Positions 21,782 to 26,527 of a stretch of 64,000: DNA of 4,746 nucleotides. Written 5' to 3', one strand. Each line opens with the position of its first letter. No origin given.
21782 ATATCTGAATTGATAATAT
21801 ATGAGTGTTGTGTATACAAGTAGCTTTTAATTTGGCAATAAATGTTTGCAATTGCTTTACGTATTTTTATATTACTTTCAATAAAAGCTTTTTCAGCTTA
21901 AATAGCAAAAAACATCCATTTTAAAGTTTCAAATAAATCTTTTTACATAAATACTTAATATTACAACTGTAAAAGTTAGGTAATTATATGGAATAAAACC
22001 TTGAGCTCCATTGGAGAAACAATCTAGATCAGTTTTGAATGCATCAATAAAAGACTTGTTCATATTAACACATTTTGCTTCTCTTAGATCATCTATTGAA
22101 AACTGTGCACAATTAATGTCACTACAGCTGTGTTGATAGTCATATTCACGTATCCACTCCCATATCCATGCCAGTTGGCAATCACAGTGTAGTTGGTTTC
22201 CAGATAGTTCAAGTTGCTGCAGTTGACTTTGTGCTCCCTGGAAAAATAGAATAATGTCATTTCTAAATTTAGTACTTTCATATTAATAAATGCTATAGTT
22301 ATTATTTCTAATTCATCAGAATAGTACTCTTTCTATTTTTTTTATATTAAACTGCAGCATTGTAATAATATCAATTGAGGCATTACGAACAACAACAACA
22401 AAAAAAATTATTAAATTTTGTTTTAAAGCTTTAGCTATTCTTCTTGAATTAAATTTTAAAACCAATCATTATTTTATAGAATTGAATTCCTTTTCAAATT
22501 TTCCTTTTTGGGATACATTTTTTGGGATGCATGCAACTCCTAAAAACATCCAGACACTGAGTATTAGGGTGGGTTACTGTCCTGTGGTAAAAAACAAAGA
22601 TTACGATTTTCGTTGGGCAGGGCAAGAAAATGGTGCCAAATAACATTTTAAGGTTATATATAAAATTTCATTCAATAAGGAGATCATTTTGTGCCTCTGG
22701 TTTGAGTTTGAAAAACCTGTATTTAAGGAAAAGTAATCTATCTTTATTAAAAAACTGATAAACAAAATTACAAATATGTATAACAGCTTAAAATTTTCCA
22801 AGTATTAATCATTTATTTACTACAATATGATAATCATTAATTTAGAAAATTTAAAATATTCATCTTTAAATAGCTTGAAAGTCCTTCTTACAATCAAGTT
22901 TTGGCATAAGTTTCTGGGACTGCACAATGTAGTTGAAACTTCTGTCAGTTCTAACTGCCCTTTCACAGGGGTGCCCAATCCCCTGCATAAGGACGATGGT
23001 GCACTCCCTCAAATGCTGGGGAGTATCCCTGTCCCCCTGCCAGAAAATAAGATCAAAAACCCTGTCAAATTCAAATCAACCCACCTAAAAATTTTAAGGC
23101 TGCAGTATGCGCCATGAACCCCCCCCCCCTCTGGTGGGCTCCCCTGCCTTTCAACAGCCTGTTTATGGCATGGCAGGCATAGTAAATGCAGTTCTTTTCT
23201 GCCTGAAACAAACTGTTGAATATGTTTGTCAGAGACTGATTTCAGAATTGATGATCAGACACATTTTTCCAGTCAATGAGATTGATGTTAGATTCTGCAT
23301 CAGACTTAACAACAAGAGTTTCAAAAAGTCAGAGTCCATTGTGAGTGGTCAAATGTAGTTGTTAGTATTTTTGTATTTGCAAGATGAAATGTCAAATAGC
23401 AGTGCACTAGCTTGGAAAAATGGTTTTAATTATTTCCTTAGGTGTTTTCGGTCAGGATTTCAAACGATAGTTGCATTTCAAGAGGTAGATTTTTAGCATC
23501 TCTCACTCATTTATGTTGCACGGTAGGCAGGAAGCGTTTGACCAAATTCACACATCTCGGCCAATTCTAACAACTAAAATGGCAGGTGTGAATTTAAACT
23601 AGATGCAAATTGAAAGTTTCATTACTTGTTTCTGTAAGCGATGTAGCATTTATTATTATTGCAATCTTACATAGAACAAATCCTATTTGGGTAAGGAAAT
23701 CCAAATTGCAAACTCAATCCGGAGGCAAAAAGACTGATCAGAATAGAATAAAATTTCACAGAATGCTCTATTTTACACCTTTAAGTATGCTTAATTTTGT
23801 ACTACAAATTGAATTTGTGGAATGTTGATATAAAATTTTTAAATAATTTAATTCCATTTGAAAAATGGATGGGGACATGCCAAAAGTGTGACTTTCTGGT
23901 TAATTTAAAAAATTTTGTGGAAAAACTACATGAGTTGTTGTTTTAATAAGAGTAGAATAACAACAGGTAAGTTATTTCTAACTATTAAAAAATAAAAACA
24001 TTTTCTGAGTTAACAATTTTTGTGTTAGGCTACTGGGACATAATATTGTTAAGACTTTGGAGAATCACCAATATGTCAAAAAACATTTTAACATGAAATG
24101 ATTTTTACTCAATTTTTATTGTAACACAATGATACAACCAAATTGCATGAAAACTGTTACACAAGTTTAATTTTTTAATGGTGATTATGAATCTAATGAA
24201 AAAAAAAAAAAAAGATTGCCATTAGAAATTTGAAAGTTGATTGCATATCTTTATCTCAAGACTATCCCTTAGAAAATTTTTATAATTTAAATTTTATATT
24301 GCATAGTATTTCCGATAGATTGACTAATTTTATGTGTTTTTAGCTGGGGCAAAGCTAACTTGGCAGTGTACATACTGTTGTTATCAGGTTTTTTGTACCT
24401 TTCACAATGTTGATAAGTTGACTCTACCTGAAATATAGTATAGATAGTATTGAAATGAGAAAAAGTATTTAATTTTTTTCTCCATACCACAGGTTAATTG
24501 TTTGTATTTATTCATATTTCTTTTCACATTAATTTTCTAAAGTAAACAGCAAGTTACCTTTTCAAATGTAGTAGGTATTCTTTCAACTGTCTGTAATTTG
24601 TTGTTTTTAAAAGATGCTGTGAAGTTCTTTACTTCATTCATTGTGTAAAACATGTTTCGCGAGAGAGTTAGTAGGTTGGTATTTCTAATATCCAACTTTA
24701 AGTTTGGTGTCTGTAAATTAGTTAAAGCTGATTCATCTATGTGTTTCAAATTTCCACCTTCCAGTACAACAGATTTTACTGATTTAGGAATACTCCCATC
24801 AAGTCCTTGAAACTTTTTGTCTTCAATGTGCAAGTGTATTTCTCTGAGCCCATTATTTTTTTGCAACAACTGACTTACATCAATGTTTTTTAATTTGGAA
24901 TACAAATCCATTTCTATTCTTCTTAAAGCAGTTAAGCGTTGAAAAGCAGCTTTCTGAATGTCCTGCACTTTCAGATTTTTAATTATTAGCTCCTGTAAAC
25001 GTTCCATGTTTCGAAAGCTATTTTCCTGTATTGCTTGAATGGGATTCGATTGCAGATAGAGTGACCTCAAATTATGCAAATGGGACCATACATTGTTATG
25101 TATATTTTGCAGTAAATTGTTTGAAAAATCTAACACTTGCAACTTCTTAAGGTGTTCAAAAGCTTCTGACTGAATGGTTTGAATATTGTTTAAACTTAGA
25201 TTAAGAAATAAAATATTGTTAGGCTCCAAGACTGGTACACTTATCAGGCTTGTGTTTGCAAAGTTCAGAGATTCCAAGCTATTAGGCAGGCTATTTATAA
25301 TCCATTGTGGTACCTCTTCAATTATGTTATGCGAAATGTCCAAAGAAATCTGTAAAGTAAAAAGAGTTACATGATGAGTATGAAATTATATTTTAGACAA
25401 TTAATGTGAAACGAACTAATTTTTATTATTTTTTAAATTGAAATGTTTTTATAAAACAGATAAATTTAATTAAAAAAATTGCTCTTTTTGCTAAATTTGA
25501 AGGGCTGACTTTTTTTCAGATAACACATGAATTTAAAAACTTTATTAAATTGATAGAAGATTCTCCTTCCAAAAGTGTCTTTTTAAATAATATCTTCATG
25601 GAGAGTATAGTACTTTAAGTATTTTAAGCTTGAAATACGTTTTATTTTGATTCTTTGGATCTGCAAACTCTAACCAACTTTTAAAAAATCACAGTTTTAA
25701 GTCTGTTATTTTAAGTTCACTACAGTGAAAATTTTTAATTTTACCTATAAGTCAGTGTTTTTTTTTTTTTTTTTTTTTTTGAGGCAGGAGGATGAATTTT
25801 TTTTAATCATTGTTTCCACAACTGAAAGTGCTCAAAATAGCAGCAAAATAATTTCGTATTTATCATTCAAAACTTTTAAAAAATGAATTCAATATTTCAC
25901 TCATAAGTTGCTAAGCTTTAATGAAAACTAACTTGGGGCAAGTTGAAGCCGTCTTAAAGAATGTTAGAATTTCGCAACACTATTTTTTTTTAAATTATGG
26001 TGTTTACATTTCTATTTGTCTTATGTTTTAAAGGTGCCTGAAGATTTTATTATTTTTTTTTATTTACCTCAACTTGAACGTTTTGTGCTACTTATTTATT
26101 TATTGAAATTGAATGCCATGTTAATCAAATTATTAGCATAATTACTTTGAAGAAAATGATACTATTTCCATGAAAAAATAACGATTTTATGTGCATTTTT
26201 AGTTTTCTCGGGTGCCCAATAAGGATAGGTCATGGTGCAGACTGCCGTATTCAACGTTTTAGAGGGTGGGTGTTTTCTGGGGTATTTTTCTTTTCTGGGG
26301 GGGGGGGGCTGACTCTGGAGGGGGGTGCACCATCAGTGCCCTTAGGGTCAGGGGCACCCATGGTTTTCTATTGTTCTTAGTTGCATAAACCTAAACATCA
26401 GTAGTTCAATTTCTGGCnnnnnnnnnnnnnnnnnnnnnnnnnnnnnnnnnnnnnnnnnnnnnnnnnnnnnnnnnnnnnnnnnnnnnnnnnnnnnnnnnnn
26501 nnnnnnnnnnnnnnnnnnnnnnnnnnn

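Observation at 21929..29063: Complete three-exon chaoptin-like gene with a GPI-type C-terminus, reconstructed across TE-filled introns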

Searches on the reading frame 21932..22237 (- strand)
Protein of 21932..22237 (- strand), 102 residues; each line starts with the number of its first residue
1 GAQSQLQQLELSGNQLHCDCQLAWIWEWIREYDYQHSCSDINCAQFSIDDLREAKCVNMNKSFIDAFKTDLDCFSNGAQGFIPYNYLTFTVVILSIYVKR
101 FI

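Call 38: search_protein_families(library=pfam, proteins=[window:21932-22237:-], max_evalue=10)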
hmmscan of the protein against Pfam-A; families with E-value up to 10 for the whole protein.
seq(102 aa): 0 families

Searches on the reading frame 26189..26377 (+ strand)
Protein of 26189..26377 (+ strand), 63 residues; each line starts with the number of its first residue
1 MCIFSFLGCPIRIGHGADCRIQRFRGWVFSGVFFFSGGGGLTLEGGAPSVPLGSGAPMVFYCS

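Call 32: search_protein_families(library=pfam, proteins=[window:26189-26377:+], max_evalue=0.1)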
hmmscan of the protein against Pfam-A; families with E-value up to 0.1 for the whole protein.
seq(63 aa): 1 family
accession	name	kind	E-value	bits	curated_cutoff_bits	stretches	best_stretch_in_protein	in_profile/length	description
PF19258.4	KxYKxGKxW_sig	-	0.042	14.2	23.6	1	27-47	15-35/41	KxYKxGKxW signal peptide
